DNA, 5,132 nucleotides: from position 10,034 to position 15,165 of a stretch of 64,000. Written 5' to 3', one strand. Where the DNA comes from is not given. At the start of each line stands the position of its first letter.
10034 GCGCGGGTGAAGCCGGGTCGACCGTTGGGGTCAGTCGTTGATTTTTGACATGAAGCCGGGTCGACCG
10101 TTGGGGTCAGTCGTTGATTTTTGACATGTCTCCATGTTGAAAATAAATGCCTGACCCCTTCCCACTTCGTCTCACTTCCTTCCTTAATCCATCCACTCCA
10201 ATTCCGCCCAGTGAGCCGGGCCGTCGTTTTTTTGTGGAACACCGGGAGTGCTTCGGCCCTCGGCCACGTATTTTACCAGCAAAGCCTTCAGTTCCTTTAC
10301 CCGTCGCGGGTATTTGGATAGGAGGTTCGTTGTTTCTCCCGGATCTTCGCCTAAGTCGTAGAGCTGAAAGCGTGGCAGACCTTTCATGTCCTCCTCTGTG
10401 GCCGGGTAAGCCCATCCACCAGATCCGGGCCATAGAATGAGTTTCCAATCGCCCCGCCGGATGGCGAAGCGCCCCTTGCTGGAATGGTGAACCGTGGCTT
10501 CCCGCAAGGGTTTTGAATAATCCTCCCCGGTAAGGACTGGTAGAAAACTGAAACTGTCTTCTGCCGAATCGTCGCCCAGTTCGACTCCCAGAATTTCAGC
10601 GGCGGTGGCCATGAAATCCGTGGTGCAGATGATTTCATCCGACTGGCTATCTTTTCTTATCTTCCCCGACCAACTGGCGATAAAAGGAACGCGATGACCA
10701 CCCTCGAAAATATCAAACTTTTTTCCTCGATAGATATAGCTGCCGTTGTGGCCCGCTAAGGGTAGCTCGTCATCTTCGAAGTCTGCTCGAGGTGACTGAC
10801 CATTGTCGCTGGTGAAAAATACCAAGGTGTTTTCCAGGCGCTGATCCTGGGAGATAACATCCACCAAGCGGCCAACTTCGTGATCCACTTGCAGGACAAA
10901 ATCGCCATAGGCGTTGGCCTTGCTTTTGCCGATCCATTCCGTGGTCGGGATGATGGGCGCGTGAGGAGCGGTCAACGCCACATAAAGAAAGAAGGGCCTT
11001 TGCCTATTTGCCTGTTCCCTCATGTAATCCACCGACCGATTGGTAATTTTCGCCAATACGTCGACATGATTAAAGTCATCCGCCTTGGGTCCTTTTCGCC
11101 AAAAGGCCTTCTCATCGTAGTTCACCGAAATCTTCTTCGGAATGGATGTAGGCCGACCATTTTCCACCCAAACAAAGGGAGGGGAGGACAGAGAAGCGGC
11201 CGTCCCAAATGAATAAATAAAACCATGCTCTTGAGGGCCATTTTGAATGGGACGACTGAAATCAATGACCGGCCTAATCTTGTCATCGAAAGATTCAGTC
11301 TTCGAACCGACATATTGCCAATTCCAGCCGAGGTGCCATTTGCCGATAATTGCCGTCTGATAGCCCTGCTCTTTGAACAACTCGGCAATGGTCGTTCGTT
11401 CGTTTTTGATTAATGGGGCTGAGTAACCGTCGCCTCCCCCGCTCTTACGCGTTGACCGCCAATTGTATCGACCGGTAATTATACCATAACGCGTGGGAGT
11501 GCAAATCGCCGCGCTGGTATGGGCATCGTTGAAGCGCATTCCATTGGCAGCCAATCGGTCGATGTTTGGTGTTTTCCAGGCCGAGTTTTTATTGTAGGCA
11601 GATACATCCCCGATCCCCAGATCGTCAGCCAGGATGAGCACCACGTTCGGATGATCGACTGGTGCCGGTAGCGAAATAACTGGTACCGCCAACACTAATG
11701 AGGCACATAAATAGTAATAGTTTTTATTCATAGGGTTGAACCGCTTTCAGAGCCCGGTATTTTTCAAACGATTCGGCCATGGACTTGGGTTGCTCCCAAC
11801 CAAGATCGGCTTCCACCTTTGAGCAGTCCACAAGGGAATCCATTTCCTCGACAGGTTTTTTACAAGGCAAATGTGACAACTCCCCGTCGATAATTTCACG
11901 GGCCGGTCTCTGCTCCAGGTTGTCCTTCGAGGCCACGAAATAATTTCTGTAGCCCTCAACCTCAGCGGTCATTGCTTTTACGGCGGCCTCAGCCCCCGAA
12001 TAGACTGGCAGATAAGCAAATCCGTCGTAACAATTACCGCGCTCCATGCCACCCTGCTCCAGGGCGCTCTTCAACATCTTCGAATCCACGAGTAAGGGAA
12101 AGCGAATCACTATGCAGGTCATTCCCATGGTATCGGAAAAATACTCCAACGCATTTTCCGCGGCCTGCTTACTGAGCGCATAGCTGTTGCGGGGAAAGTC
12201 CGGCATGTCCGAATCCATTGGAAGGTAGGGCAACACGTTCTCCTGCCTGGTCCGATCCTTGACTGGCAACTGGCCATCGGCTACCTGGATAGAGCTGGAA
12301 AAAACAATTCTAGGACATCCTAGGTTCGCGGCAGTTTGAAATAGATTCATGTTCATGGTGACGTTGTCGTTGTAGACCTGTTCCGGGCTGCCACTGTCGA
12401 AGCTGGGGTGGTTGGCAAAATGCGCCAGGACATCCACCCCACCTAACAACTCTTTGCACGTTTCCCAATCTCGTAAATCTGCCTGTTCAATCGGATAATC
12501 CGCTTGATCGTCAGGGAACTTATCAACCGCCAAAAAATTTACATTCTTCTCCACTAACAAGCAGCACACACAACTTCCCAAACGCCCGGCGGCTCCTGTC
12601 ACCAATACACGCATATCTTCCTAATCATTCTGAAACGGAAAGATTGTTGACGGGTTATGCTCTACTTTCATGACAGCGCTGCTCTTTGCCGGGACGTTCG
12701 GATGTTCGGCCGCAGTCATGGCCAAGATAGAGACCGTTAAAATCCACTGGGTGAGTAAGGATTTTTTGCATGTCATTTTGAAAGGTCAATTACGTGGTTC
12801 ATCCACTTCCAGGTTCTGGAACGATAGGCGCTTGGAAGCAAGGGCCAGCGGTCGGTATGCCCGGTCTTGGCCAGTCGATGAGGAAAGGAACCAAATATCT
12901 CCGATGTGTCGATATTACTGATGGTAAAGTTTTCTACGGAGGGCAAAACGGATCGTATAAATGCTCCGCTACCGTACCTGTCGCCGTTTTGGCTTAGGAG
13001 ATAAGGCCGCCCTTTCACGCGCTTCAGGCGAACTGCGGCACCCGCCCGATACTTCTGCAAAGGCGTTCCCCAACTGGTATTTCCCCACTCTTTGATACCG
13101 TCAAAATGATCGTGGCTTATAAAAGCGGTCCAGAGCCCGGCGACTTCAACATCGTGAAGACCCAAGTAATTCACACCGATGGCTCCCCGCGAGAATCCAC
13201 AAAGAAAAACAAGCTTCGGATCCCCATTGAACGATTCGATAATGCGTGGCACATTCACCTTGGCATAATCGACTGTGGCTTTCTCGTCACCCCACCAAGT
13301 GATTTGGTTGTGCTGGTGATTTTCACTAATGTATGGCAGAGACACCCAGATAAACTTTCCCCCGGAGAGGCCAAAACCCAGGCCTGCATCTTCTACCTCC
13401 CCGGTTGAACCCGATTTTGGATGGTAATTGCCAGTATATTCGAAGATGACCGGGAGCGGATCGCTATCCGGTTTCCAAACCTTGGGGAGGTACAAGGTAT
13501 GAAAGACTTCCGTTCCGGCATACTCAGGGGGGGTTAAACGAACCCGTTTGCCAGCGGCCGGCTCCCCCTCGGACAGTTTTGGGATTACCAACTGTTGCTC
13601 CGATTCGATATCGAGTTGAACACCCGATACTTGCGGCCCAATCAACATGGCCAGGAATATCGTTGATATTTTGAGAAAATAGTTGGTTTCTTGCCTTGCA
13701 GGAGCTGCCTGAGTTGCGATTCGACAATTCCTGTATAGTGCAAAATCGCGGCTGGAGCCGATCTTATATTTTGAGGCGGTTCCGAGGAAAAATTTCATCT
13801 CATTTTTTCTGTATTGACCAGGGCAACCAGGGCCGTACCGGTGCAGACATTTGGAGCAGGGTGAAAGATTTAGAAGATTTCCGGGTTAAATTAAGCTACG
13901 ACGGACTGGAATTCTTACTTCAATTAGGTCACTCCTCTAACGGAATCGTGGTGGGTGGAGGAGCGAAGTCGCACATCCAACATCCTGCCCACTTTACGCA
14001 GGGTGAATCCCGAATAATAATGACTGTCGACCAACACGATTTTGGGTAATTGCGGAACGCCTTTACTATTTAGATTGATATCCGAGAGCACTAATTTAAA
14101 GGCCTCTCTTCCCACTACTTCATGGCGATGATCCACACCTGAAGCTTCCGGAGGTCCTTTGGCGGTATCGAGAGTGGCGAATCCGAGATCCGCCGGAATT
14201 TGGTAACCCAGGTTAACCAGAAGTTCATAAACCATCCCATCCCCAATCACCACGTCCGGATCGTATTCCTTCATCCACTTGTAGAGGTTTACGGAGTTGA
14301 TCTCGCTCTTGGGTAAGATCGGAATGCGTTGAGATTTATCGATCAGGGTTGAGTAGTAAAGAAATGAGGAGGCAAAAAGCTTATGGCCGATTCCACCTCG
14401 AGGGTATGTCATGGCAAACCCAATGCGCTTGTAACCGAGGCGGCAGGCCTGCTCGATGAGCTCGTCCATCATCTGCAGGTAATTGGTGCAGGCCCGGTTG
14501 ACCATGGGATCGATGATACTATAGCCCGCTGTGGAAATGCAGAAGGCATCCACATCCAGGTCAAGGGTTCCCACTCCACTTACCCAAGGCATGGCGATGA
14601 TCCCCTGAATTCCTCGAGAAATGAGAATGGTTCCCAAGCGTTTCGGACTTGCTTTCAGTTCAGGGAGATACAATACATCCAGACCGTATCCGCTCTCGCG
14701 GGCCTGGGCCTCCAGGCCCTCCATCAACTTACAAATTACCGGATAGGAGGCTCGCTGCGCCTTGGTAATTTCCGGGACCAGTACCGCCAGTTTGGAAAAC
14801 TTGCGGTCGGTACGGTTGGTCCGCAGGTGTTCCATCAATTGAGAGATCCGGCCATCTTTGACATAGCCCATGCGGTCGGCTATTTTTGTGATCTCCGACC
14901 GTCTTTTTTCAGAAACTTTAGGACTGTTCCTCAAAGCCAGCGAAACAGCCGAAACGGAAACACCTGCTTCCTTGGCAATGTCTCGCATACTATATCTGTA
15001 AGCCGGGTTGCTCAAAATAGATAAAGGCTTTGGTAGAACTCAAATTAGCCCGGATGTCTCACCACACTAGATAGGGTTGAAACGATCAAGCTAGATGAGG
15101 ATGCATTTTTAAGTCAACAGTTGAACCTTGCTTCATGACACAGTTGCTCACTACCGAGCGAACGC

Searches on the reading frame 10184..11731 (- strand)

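Call 16: search_protein_families(library=pfam, proteins=[window:10184-11731:-])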
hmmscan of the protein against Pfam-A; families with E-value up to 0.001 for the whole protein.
window:10184-11731:- (515 aa): 3 families
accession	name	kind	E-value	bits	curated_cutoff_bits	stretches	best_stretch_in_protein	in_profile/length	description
PF00884.28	Sulfatase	-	1e-55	189.6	25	1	28-383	1-301/301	Sulfatase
PF16347.10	SGSH_C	-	2.2e-08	34.8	29.3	1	337-480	8-143/154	N-sulphoglucosamine sulphohydrolase, C-terminal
PF01663.27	Phosphodiest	-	2.4e-05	24.6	23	0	273-315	182-224/342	Type I phosphodiesterase / nucleotide pyrophosphatase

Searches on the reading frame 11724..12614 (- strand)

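Call 16: search_protein_families(library=pfam, proteins=[window:11724-12614:-])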
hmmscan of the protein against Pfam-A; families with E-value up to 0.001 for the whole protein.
window:11724-12614:- (296 aa): 6 families
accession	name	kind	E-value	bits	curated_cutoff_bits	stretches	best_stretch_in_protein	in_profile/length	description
PF01370.27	Epimerase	-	5.8e-21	75.4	20.9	1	3-173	1-170/240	NAD dependent epimerase/dehydratase family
PF16363.11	GDP_Man_Dehyd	-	2.9e-09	37.3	27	1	4-170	1-178/332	GDP-mannose 4,6 dehydratase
PF04321.23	RmlD_sub_bind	-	4.3e-09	36.3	27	1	1-176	1-152/287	RmlD substrate binding domain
PF01073.25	3Beta_HSD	-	2.3e-07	30.6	22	1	4-155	1-156/280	3-beta hydroxysteroid dehydrogenase/isomerase family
PF07993.18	NAD_binding_4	-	7.2e-07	29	20.1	1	51-177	80-209/258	Male sterility protein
PF13460.12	NAD_binding_10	-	1.7e-05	25.2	27.2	1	7-132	1-122/184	NAD(P)H-binding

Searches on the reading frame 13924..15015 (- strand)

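Call 16: search_protein_families(library=pfam, proteins=[window:13924-15015:-])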
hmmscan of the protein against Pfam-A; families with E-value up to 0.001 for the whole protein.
window:13924-15015:- (363 aa): 1 family
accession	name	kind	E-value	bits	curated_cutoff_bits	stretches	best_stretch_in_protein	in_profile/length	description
PF00356.27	LacI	-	2.7e-12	46.7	27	1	9-52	1-44/46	Bacterial regulatory proteins, lacI family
